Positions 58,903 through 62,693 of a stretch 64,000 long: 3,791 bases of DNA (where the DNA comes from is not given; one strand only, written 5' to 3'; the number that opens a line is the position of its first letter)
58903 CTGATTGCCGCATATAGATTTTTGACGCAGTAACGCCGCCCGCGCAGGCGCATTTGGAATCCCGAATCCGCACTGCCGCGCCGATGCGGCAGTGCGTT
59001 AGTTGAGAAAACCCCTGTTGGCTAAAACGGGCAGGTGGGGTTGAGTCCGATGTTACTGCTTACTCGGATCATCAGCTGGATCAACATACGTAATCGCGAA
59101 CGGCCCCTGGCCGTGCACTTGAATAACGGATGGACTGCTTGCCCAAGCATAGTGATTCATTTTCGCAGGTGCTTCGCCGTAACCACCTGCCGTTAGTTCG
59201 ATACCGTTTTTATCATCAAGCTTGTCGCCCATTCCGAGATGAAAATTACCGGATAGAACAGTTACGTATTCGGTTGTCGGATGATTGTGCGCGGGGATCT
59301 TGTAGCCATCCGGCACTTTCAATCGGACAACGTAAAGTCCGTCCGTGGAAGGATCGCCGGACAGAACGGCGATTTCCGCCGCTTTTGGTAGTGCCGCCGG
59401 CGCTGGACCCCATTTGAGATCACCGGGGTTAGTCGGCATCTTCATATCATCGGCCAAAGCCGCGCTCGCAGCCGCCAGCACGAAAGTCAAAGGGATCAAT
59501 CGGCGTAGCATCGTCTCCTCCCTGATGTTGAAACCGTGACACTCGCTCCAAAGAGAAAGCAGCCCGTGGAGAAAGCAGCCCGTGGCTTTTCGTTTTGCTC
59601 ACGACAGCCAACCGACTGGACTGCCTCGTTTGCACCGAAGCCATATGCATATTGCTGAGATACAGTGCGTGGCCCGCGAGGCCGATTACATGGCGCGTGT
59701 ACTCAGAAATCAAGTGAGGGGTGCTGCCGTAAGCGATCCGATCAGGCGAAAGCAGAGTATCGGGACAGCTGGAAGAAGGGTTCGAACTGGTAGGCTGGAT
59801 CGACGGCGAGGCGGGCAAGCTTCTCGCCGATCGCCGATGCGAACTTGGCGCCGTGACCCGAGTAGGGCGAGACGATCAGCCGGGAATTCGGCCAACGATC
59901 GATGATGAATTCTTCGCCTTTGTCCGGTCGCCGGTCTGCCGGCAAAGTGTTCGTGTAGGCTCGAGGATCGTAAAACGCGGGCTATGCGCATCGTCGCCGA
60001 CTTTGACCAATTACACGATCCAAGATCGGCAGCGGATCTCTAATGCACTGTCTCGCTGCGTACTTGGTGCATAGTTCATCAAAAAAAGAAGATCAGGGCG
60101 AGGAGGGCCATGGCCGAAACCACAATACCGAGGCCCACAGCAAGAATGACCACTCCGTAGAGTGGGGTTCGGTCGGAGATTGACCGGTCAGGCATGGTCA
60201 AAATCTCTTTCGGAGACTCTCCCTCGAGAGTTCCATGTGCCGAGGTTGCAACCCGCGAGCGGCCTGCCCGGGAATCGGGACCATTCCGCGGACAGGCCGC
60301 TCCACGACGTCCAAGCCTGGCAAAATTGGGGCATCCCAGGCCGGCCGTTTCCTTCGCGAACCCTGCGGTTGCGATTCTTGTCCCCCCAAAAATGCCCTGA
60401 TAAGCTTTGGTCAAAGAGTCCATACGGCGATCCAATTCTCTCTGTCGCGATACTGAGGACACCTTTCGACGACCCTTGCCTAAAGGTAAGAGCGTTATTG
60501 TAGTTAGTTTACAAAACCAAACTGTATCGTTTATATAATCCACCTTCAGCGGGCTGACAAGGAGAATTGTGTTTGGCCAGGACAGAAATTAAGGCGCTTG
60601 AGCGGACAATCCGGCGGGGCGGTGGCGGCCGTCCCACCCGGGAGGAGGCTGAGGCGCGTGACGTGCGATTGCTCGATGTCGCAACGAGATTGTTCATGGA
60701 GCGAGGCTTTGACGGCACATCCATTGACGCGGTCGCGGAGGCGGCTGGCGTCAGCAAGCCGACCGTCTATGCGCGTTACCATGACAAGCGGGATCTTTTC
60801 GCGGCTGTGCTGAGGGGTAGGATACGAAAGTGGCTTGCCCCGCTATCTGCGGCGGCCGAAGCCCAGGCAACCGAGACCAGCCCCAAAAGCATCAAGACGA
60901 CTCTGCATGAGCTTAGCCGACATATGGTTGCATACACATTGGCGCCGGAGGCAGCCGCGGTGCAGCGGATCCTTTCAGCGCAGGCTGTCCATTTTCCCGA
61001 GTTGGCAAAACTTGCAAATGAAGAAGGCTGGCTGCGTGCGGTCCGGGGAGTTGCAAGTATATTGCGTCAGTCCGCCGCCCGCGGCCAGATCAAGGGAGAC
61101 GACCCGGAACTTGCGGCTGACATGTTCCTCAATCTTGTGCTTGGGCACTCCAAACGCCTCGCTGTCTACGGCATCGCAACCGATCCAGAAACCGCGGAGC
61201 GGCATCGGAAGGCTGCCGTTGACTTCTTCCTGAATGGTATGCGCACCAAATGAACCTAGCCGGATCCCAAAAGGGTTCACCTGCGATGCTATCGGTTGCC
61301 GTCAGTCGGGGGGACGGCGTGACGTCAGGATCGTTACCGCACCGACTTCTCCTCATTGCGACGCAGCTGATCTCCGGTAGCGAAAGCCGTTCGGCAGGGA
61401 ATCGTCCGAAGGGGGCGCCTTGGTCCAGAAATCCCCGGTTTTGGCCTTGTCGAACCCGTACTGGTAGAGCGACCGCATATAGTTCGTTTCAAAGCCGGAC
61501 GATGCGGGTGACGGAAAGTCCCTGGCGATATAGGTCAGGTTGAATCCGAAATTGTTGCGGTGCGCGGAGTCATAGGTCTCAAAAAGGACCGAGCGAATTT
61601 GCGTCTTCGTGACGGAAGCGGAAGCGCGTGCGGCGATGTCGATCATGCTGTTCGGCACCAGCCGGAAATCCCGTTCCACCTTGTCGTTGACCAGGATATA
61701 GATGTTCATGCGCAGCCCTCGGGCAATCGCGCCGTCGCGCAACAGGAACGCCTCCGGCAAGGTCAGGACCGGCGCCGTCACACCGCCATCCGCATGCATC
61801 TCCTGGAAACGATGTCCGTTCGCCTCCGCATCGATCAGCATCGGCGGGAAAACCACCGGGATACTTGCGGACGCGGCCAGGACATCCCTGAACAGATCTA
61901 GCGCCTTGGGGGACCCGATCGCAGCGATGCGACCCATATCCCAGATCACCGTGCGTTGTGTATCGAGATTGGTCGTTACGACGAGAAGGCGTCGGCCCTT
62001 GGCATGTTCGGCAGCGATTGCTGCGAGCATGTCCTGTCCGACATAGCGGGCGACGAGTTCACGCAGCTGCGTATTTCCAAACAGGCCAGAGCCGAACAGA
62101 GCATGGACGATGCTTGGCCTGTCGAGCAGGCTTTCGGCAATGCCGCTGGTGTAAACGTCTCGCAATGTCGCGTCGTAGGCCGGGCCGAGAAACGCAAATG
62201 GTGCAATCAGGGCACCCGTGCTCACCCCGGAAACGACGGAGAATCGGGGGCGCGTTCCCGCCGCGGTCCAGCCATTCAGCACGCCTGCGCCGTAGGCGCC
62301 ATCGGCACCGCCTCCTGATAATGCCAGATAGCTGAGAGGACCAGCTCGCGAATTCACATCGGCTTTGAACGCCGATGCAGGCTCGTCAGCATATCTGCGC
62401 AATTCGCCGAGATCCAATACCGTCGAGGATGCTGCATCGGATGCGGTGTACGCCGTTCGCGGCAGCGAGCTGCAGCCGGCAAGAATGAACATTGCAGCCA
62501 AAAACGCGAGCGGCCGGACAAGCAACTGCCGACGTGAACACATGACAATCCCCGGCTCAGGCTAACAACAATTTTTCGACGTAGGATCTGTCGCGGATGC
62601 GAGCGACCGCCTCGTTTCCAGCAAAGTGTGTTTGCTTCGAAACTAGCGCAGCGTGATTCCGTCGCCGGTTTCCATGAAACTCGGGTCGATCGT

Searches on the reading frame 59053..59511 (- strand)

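Call 44: search_protein_families(library=pfam, proteins=[window:59053-59511:-], max_evalue=0.001)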
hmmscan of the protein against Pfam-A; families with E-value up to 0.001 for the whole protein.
window:59053-59511:- (152 aa): 3 families
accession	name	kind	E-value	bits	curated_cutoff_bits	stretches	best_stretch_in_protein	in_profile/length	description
PF12973.13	Cupin_7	-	4.2e-07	30.2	27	1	28-138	7-104/105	ChrR Cupin-like domain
PF14499.12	DUF4437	-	1.5e-06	28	24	1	28-140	140-249/250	Domain of unknown function (DUF4437)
PF07883.17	Cupin_2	-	9.1e-06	25.7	27.2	1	66-126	5-60/70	Cupin domain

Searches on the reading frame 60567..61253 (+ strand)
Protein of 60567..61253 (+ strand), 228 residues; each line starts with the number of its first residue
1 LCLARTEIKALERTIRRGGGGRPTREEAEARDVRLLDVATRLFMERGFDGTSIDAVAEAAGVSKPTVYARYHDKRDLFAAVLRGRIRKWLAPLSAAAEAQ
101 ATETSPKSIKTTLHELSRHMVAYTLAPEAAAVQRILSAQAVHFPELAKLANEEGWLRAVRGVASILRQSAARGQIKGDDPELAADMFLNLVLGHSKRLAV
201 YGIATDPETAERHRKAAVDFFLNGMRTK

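Call 44: search_protein_families(library=pfam, proteins=[window:60567-61253:+], max_evalue=0.001)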
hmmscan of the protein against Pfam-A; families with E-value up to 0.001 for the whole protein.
window:60567-61253:+ (228 aa): 4 families
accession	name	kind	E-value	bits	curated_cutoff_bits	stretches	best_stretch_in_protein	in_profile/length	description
PF14246.11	TetR_C_7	-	2.8e-20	72.9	22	1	112-222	2-114/119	AefR-like transcriptional repressor, C-terminal domain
PF00440.29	TetR_N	-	5.1e-17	61.8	24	1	35-81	1-47/47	Bacterial regulatory proteins, tetR family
PF16859.10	TetR_C_11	-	3.5e-07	31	32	1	108-211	6-107/113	Tetracyclin repressor-like, C-terminal domain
PF13977.11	TetR_C_6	-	1.8e-05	25.3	27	1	127-219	20-111/115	BetI-type transcriptional repressor, C-terminal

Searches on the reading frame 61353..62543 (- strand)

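Call 44: search_protein_families(library=pfam, proteins=[window:61353-62543:-], max_evalue=0.001)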
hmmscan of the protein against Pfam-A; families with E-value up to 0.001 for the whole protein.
window:61353-62543:- (396 aa): 1 family
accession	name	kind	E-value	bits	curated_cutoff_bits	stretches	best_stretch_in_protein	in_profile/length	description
PF01734.28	Patatin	-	4.1e-23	83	27.7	1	73-259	1-185/191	Patatin-like phospholipase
